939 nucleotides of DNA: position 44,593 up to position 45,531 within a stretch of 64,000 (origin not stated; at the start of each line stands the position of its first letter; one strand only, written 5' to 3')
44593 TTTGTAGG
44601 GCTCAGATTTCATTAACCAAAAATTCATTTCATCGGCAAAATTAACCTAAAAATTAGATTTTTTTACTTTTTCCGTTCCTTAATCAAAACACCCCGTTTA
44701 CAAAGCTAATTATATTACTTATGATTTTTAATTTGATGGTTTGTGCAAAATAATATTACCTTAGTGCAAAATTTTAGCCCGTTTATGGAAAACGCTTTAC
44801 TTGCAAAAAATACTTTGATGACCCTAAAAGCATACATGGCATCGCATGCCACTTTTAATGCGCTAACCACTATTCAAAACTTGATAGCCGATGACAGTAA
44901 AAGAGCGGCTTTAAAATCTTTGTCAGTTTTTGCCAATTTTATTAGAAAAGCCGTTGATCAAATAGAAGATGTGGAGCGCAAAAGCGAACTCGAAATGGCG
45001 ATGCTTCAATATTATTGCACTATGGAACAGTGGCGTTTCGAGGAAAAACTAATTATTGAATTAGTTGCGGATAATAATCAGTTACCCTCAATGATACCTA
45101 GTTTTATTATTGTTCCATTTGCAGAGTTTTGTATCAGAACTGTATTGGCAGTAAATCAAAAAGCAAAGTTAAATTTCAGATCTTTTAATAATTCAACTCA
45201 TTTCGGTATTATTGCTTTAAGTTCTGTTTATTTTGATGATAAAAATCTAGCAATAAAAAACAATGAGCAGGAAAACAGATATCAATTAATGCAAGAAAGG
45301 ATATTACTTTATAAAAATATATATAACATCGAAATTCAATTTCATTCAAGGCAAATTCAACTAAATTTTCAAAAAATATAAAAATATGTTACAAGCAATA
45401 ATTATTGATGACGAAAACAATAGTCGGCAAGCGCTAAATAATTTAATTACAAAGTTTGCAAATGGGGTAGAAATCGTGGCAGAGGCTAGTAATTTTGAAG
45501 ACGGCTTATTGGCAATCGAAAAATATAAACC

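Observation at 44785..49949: Four-gene LytS/LytTR cassette: pseudokinase - regulator - sensor kinase - pseudo-regulator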

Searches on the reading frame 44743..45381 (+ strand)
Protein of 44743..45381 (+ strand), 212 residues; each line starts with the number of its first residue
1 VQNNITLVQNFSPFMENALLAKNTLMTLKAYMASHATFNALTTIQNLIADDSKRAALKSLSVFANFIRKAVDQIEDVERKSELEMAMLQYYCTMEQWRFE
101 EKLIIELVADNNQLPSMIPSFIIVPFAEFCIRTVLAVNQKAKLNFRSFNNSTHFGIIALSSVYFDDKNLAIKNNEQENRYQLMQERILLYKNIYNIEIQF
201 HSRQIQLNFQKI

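Call 3: search_protein_families(library=pfam, proteins=[window:44743-45381:+], max_evalue=1)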
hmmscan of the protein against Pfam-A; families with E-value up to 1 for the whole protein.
window:44743-45381:+ (212 aa): 1 family
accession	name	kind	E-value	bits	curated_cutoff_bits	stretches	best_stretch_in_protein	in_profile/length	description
PF06580.19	His_kinase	-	5.3e-09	36.7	25.2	1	25-103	3-81/81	Histidine kinase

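Call 4: search_protein_families(library=ncbifam, proteins=[window:44743-45381:+], max_evalue=1)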
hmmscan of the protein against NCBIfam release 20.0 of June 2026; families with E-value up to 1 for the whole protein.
window:44743-45381:+ (212 aa): 1 family
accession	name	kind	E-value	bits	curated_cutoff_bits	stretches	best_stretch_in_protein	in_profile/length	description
NF002645.0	PRK02318.1-1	equivalog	0.0084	15.3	389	1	3-71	185-251/368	mannitol-1-phosphate 5-dehydrogenase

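Call 10: find_homologous_proteins(query=window:44743-45381:+, max_evalue=0.001)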
Query window:44743-45381:+ (212 aa): 4 proteins with E <= 0.001 among 174 candidates.
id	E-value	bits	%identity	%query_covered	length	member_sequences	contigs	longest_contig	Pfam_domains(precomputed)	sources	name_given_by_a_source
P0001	1.2e-129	448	100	100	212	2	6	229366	PF06580.20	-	-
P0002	6.8e-45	171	47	93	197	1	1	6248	PF06580.20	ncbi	-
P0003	3.8e-34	136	49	83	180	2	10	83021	PF06580.20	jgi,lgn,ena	-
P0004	9.0e-32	129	48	79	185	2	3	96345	PF06580.20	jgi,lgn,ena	-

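Call 11: find_encoding_contigs(protein=P0002, flank=10000, max_places=4)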
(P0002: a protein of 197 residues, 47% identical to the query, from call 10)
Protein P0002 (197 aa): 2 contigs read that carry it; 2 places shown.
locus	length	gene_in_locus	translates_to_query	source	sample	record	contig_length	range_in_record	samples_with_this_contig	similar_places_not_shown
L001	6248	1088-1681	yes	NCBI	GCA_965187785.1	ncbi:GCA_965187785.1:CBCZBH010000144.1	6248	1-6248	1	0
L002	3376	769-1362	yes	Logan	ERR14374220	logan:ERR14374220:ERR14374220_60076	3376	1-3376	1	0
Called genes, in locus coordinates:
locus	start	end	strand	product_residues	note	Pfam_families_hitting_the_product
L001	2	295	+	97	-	?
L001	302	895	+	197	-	-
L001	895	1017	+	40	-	-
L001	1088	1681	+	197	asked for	PF06580:His_kinase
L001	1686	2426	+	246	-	PF00072:Response_reg, PF04397:LytTR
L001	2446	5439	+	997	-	PF07494:Reg_prop (faint), PF07495:Y_Y_Y, PF06580:His_kinase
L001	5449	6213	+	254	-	PF00072:Response_reg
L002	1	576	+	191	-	?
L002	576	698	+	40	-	-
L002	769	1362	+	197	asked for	PF06580:His_kinase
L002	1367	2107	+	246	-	PF00072:Response_reg, PF04397:LytTR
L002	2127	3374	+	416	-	?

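Call 12: find_encoding_contigs(protein=P0003, flank=10000, max_places=4)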
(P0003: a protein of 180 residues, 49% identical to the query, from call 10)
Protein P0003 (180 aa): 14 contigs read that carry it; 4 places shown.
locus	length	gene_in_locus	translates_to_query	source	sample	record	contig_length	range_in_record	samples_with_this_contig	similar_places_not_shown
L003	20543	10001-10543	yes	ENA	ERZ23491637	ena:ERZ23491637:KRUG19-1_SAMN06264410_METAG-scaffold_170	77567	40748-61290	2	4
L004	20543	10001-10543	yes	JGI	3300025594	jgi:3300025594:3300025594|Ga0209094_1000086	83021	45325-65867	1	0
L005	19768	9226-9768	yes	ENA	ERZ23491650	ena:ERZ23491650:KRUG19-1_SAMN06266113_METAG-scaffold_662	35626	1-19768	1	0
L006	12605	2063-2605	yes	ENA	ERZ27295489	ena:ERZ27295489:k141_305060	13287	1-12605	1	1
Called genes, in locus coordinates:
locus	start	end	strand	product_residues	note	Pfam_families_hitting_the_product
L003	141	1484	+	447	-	PF02417:Chromate_transp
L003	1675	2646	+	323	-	PF08885:GSCFA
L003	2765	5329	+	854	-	PF12895:ANAPC3 (faint), PF13371:TPR_9 (weak), PF13414:TPR_11 (weak), PF13432:TPR_16, PF14559:TPR_19, PF13431:TPR_17 (weak), PF13620:CarboxypepD_reg (weak), PF00691:OmpA, +6 more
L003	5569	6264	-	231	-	-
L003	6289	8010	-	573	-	-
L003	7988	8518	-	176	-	-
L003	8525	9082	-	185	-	-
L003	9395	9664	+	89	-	-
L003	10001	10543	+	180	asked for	PF06580:His_kinase (weak)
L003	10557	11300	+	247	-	PF00072:Response_reg, PF04397:LytTR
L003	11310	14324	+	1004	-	PF07494:Reg_prop (faint), PF07495:Y_Y_Y, PF06580:His_kinase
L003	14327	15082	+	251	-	PF00072:Response_reg, PF04397:LytTR (weak)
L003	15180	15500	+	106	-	-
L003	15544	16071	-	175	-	-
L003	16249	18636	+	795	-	PF08245:Mur_ligase_M, PF01168:Ala_racemase_N, PF00842:Ala_racemase_C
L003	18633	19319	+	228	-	-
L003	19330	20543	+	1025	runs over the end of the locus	PF00580:UvrD-helicase, PF13245:AAA_19, PF13361:UvrD_C, PF13538:UvrD_C_2 (faint), PF12705:PDDEXK_1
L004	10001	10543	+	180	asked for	PF06580:His_kinase (weak)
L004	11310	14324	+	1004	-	PF07494:Reg_prop (faint), PF07495:Y_Y_Y, PF06580:His_kinase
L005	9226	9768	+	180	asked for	PF06580:His_kinase (weak)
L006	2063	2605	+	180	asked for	PF06580:His_kinase (weak)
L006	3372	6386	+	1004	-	PF07494:Reg_prop (faint), PF07495:Y_Y_Y, PF06580:His_kinase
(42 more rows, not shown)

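Call 13: find_encoding_contigs(protein=P0004, flank=10000, max_places=4)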
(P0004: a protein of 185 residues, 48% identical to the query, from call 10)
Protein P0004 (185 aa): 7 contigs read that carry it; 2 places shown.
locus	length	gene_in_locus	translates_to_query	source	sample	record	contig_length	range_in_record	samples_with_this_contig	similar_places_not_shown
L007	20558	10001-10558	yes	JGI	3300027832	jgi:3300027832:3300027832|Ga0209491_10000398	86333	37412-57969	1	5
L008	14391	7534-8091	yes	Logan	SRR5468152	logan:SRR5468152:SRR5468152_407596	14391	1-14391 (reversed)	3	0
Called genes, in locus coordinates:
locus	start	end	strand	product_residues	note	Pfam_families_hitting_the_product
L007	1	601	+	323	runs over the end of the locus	PF08885:GSCFA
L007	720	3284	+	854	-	PF13371:TPR_9 (weak), PF13414:TPR_11 (weak), PF13432:TPR_16, PF14559:TPR_19, PF00515:TPR_1 (weak), PF07719:TPR_2 (weak), PF13431:TPR_17 (weak), PF00691:OmpA, +6 more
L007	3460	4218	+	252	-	PF13568:OMP_b-brl_2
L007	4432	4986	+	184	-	-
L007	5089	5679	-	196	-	PF00080:Sod_Cu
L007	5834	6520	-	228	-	-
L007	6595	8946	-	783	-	-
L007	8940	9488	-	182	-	PF04542:Sigma70_r2 (weak)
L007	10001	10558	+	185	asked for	PF06580:His_kinase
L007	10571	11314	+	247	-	PF00072:Response_reg, PF04397:LytTR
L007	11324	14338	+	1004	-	PF07494:Reg_prop (faint), PF07495:Y_Y_Y, PF06580:His_kinase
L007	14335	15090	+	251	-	PF00072:Response_reg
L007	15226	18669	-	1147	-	PF13091:PLDc_2, PF04851:ResIII, PF00270:DEAD, PF18766:SWI2_SNF2, PF00271:Helicase_C, PF26350:DUF8090, PF11907:DUF3427, PF00717:Peptidase_S24 (faint)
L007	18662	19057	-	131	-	PF00293:NUDIX, PF14815:NUDIX_4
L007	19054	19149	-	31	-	-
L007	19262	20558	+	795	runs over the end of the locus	PF08245:Mur_ligase_M, PF01168:Ala_racemase_N, PF00842:Ala_racemase_C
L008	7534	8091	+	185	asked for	PF06580:His_kinase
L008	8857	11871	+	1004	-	PF07494:Reg_prop (faint), PF07495:Y_Y_Y, PF06580:His_kinase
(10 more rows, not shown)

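Call 21: find_related_loci(query=A1, collection=genome_contigs, flank=8000)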
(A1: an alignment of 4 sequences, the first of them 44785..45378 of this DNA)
Query A1 (198 aa) in genome_contigs; peptide patterns used: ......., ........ (x = any residue, [..] = any of these).
17 stretches matched a pattern, but none encodes a relative of the query by tblastn (E <= 1e-3).

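Call 33: search_protein_representatives(alignment_id=A3)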
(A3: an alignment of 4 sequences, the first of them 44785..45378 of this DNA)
Query: 4 sequences, 201 profile positions. Proteins with E-value up to 0.001 (for the whole library): 19183; up to 1e-10: 972; up to 1e-30: 7. The best 150 are listed.
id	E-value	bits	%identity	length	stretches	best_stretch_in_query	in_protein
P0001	2.6e-95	333.8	-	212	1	1-201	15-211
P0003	1.4e-94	331.5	-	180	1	18-199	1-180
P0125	5.0e-53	195.8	-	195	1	1-197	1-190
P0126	1.4e-49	184.5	-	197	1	4-201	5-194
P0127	2.1e-38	148.1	-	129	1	4-125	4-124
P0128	2.1e-35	138.3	-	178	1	18-199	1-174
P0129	3.9e-31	124.3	-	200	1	6-187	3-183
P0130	1.8e-25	105.9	-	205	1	3-183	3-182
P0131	9.0e-25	103.6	-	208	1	1-191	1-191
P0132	3.0e-22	95.3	-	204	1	6-185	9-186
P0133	4.8e-22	94.7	-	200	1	7-189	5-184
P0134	2.3e-21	92.5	-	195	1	6-182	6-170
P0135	5.2e-21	91.3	-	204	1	15-184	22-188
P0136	1.3e-20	89.9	-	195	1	9-177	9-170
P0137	2.9e-20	88.8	-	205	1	12-180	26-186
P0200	6.4e-14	68.1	-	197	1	19-197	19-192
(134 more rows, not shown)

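Call 39: find_related_loci(query=A5, collection=metagenome_contigs, flank=8000)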
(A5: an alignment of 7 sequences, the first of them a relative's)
Query A5 (204 aa) in metagenome_contigs; peptide patterns used: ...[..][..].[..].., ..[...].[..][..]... (x = any residue, [..] = any of these).
456 stretches matched a pattern; 3 encode a relative of the query (tblastn E <= 1e-3); 3 distinct loci.
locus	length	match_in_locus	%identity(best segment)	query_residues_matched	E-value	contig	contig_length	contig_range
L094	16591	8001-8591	49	5-203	2e-59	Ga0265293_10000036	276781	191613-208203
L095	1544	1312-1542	70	3-79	6e-34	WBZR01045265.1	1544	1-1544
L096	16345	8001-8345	27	26-128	6e-9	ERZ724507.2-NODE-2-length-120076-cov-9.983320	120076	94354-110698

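Call 41: search_protein_families(library=pfam, proteins=[L094:7977-8600:+, L094:8613-9356:+, L094:9369-12440:+, L094:12450-13025:+, L094:13163-14263:+], max_evalue=0.1)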
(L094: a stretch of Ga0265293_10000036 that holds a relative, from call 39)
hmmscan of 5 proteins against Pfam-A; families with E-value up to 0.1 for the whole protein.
L094:7977-8600:+ (207 aa): 1 family
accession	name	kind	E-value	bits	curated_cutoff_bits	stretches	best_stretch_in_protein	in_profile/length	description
PF06580.19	His_kinase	-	7.6e-10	39.3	25.2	1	30-99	11-80/81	Histidine kinase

L094:8613-9356:+ (247 aa): 4 families
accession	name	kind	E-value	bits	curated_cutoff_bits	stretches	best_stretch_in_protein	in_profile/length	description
PF00072.30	Response_reg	-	1.2e-19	70.9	30.2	1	5-112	2-110/111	Response regulator receiver domain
PF04397.21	LytTR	-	2.2e-17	63.5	22.6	1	150-241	2-94/98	LytTr DNA-binding domain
PF21128.4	MCM4_WHD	-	0.0097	16.4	24.4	1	106-166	8-68/75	MCM4, winged helix domain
PF12422.13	Condensin2nSMC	-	0.028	14.9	27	1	104-142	28-66/149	Condensin II non structural maintenance of chromosomes subunit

L094:9369-12440:+ (1023 aa): 10 families
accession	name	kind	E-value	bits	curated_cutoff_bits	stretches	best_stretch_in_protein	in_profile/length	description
PF07494.17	Reg_prop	-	5.5e-39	127.6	20.4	5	445-466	2-23/24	Two component regulator propeller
PF06580.19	His_kinase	-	1.8e-21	76.6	25.2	1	814-892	2-80/81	Histidine kinase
PF07495.19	Y_Y_Y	-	6e-18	64.9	26.6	1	709-770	4-65/65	Y_Y_Y domain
PF16819.11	DUF5074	-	7.9e-12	45.3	27.2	2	180-289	100-212/353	Domain of unknown function (DUF5074)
PF02518.31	HATPase_c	-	5.2e-05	24.1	26.4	1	913-1020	8-109/111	Histidine kinase-, DNA gyrase B-, and HSP90-like ATPase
PF08450.18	SGL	-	0.00076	19.6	26.3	0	218-298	41-121/246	SMP-30/Gluconolactonase/LRE-like region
PF13570.13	Beta-prop_ACSF4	-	0.0018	18.2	133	0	144-235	227-320/329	Beta-alanine-activating enzyme, beta-propeller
PF23748.1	Beta-prop_LRRK2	-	0.0037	16.7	26.9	0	260-294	271-305/359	LRRK2 beta propeller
PF23411.1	Beta-prop_Vps41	-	0.0093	15.7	33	1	174-233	13-71/332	Vps42 beta-propeller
PF13937.11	DUF4212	-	0.056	14.3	30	0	773-807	43-77/79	Domain of unknown function (DUF4212)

L094:12450-13025:+ (191 aa): 1 family
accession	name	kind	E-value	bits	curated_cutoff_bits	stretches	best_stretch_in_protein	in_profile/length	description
PF00072.30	Response_reg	-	2.9e-13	50.4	30.2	1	3-110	1-109/111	Response regulator receiver domain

L094:13163-14263:+ (366 aa): 14 families
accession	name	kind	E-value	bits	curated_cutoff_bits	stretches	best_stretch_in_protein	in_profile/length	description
PF07610.17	DUF1573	-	3e-54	181.5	26.1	3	29-128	1-98/98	Protein of unknown function (DUF1573)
PF22544.2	HYDIN_VesB_CFA65-like_Ig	-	1.4e-35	122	25.5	2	30-126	4-99/100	HYDIN/CFA65/VesB-like, Ig-like domain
PF22073.2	Cep192_D4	-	3.4e-09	37.3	35.5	1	262-339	2-90/112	Cep192 domain 4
PF15780.11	ASH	-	4e-07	30.6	27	1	267-330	10-75/98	Abnormal spindle-like microcephaly-assoc'd, ASPM-SPD-2-Hydin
PF22067.2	Cep192_D3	-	5.2e-05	23.7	27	1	271-357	9-93/99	Cep192 domain 3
PF24507.1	Ig_CFAP65_4th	-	5.9e-05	23.8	27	0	49-115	11-65/76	CFAP65, fourth Ig-like domain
PF24798.1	Ig-CFAP74_4th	-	6.5e-05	23.5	28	0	149-193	2-45/95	CFAP74 forth Ig-like domain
PF21310.3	OCRL-like_ASH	-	0.00012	22.6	27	0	268-298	3-33/109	Inositol polyphosphate 5-phosphatase OCRL-like, ASH domain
PF12371.14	TMEM131_like_N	-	0.00054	20.6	28.8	1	269-337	6-78/84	Transmembrane protein 131-like N-terminal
PF14874.12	PapD-like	-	0.0015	19.1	27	0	148-205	6-66/102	Flagellar-associated PapD-like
PF24770.2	Ig-CFAP74_2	-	0.0017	19.3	27.4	0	269-292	6-29/185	CFAP74 second Ig-like domain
PF22064.2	Cep192_D2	-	0.0055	17.4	27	1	266-299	9-42/154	Cep192 domain 2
PF21633.3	MOV-10_Ig-like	-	0.027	15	27.4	0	152-189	23-59/126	Helicase MOV-10, Ig-like domain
PF16583.11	ZirS_C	-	0.044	13.8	26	0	311-347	53-86/145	Zinc-regulated secreted antivirulence protein C-terminal domain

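Call 44: find_homologous_proteins(query=A4, max_evalue=1e-8)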
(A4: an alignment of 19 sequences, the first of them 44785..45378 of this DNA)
Query A4 (19 sequences) (198 aa, profile of the alignment): 17 proteins with E <= 1e-8 among 3579 candidates.
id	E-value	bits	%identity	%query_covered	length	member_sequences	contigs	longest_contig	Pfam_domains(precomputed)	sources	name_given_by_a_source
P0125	1.7e-66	242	45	92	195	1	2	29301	PF06580.20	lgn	-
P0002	1.8e-66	241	47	99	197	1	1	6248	PF06580.20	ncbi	-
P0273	2.0e-63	232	55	63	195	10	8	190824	PF06580.20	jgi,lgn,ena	-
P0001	3.3e-60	221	100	100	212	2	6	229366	PF06580.20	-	-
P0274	4.4e-60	221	42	99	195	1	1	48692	PF06580.20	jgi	-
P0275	9.4e-60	220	40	97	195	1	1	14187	PF06580.20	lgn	-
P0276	3.5e-59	218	44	95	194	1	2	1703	PF06580.20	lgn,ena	-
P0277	4.8e-59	217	40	98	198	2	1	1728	PF06580.20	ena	-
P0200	1.5e-56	209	37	55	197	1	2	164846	PF06580.20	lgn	-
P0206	3.1e-54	202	31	52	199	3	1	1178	PF06580.20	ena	-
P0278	6.2e-52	194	40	90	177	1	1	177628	PF06580.20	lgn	-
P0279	2.7e-50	189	34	79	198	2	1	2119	PF06580.20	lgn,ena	-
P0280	7.9e-48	181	29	83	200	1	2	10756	PF06580.20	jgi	jgi:LytS/YehU family sensor histidine kinase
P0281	1.5e-12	65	44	9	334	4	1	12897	PF06580.20,PF00072.31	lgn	-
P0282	5.2e-12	64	30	60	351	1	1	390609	PF02518.32,PF06580.20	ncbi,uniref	ncbi:sensor histidine kinase [Spongiimicrobium salis]|uniref:sensor histidine kinase n=1 Tax=Spongii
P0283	4.3e-9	54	25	54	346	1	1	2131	PF06580.20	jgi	jgi:two-component system LytT family sensor kinase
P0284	4.5e-9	54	31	18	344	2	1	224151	PF06580.20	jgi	-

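Call 45: find_encoding_contigs(protein=P0273, flank=8000, max_places=2)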
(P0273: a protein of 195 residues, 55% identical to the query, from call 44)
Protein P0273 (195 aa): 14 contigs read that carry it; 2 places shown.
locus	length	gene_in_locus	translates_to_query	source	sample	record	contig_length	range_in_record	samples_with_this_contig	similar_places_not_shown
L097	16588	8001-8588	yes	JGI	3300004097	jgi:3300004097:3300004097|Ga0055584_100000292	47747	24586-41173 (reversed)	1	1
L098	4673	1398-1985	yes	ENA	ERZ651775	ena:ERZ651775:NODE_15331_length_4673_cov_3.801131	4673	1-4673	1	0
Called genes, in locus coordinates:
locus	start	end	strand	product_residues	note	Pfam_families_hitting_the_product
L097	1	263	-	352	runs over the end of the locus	PF01073:3Beta_HSD, PF01370:Epimerase, PF02719:Polysacc_synt_2, PF04321:RmlD_sub_bind, PF07993:NAD_binding_4, PF16363:GDP_Man_Dehyd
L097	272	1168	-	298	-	PF00254:FKBP_C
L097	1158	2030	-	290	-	PF00254:FKBP_C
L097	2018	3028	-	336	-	PF01368:DHH, PF02272:DHHA1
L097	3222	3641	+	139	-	PF00334:NDK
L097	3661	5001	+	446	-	PF00595:PDZ (weak), PF13180:PDZ_2 (weak), PF17820:PDZ_6, PF03572:Peptidase_S41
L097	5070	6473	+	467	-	PF00753:Lactamase_B, PF00581:Rhodanese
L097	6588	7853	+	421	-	PF01595:CNNM, PF00571:CBS (faint), PF03471:CorC_HlyC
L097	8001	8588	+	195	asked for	PF06580:His_kinase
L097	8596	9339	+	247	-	PF00072:Response_reg, PF04397:LytTR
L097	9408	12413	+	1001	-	PF07494:Reg_prop (faint), PF07495:Y_Y_Y, PF06580:His_kinase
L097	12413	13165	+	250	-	PF00072:Response_reg, PF04397:LytTR (faint)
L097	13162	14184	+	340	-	PF14238:DUF4340 (weak)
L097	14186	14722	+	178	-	-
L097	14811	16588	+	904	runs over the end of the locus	PF16078:2-oxogl_dehyd_N, PF00676:E1_dh, PF02779:Transket_pyr, PF16870:OxoGdeHyase_C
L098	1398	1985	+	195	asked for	PF06580:His_kinase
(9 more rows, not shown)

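Call 46: find_encoding_contigs(protein=P0200, flank=8000, max_places=2)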
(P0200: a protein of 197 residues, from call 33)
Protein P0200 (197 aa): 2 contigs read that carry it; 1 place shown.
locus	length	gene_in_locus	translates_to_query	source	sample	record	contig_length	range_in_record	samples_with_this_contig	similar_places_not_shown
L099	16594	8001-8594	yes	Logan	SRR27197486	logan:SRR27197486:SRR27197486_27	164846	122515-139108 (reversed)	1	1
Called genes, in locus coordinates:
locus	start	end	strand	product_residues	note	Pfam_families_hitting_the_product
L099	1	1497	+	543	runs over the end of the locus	PF13424:TPR_12 (faint)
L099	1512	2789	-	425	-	PF00464:SHMT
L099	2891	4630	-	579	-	PF01268:FTHFS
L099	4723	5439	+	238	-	PF20772:TACO1_YebC_N, PF01709:Transcrip_reg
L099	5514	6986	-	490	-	PF00478:IMPDH, PF01070:FMN_dh (weak), PF03060:NMO (faint), PF00571:CBS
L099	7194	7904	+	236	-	PF00027:cNMP_binding, PF13545:HTH_Crp_2, PF00325:Crp (weak)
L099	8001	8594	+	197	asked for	PF06580:His_kinase (weak)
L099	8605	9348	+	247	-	PF00072:Response_reg, PF04397:LytTR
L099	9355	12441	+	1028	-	PF07494:Reg_prop (faint), PF07495:Y_Y_Y, PF06580:His_kinase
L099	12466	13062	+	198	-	PF00072:Response_reg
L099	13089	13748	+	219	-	PF01625:PMSR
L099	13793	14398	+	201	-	PF21176:RecR_HhH, PF02132:RecR_ZnF (faint), PF01751:Toprim, PF13662:Toprim_4, PF21175:RecR_C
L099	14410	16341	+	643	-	PF00535:Glycos_transf_2, PF10111:Glyco_tranf_2_2 (faint), PF13641:Glyco_tranf_2_3, PF13632:Glyco_trans_2_3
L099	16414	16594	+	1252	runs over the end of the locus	PF00801:PKD (weak), PF16820:PKD_3 (faint), PF18911:PKD_4, PF00801:PKD, PF18911:PKD_4, PF18962:Por_Secre_tail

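Call 47: find_encoding_contigs(protein=P0278, flank=8000, max_places=2)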
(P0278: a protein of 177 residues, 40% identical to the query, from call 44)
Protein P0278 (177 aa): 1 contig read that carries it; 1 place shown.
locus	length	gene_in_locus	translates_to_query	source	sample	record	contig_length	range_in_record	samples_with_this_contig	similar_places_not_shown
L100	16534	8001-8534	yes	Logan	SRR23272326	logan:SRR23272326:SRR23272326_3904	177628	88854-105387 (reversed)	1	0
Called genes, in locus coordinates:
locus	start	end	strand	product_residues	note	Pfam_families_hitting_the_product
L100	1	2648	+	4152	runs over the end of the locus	PF00415:RCC1, PF13540:RCC1_2, PF25390:WD40_RLD, PF00415:RCC1, PF13540:RCC1_2, PF25390:WD40_RLD, PF00415:RCC1, PF00415:RCC1, +7 more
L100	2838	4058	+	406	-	PF18962:Por_Secre_tail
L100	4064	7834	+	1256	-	PF26696:PTL_trimer, PF13884:Peptidase_S74 (weak)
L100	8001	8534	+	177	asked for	PF06580:His_kinase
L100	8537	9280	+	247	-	PF00072:Response_reg, PF04397:LytTR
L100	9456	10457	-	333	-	PF02574:S-methyl_trans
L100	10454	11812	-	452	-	PF03448:MgtE_N, PF00571:CBS (weak), PF01769:MgtE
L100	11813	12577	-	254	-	PF00398:RrnaAD, PF05175:MTS (weak), PF13649:Methyltransf_25 (faint)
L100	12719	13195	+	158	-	PF07610:DUF1573, PF22544:HYDIN_VesB_CFA65-like_Ig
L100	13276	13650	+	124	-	PF07610:DUF1573, PF22544:HYDIN_VesB_CFA65-like_Ig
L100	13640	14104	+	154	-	PF07610:DUF1573, PF22544:HYDIN_VesB_CFA65-like_Ig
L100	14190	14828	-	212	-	PF01386:Ribosomal_L25p, PF14693:Ribosomal_TL5_C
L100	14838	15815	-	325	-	PF13793:Pribosyltran_N, PF00156:Pribosyltran, PF14572:Pribosyl_synth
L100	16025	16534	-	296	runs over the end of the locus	-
